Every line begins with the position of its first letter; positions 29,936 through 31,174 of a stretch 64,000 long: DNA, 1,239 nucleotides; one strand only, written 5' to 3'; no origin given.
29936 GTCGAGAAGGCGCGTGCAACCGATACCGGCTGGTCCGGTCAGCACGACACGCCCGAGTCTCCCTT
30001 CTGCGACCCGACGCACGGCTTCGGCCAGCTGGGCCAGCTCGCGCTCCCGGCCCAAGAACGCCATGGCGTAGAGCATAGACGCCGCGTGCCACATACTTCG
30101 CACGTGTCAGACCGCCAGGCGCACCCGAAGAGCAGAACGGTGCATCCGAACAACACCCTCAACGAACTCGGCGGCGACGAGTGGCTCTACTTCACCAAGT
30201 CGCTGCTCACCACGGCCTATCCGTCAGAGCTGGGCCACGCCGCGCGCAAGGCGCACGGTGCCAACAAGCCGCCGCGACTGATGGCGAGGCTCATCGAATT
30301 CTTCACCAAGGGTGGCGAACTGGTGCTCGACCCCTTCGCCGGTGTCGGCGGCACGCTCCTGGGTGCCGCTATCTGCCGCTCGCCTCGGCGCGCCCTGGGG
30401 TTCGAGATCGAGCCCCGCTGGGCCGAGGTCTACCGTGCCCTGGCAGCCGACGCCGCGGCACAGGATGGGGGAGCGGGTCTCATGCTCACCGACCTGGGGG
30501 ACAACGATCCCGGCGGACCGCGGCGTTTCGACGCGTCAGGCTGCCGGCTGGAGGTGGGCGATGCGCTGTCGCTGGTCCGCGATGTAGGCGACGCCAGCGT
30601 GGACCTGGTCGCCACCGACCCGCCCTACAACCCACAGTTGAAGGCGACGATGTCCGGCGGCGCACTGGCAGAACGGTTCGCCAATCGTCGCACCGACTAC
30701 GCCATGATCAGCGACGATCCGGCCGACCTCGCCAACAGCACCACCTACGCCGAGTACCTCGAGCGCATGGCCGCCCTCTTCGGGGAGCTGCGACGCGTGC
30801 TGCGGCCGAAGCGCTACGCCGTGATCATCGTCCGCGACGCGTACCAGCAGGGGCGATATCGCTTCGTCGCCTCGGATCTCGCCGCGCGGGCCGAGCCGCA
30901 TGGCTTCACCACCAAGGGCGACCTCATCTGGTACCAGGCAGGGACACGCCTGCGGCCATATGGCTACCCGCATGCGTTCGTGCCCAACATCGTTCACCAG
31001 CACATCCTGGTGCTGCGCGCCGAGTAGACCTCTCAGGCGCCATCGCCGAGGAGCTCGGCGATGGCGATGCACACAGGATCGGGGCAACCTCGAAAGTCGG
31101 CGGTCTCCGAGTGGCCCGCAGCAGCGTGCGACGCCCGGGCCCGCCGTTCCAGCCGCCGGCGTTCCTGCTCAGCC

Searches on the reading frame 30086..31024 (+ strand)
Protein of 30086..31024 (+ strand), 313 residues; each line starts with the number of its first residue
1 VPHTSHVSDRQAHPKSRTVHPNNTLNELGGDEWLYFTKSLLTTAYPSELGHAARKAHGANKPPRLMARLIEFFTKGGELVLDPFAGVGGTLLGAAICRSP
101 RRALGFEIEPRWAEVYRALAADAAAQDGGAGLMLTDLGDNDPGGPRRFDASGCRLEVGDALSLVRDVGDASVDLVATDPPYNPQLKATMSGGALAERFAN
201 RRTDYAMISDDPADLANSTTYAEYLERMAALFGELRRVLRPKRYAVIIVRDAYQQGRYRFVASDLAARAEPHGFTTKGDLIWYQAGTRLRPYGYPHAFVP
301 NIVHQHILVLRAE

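Call 39: search_protein_families(library=ncbifam, proteins=[window:30086-31024:+], max_evalue=0.001)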
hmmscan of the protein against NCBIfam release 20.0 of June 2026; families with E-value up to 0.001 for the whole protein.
window:30086-31024:+ (313 aa): 4 families
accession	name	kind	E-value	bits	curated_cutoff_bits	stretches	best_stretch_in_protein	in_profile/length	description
NF050803.1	DnaMtaseCcrMCaul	equivalog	3.2e-14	52.6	830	2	53-118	182-245/350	adenine-specific DNA-methyltransferase CcrM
NF010253.0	PRK13699.1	subfamily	1.7e-11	44.2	244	1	53-113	140-198/226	DNA methyltransferase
NF008572.0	PRK11524.1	equivalog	5.9e-10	38.7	292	1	56-111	194-247/294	adenine-specific DNA-methyltransferase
TIGR01177.1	TIGR01177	hypoth_equivalog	4.7e-05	22.9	316.55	0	152-199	231-277/330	TIGR01177 family methyltransferase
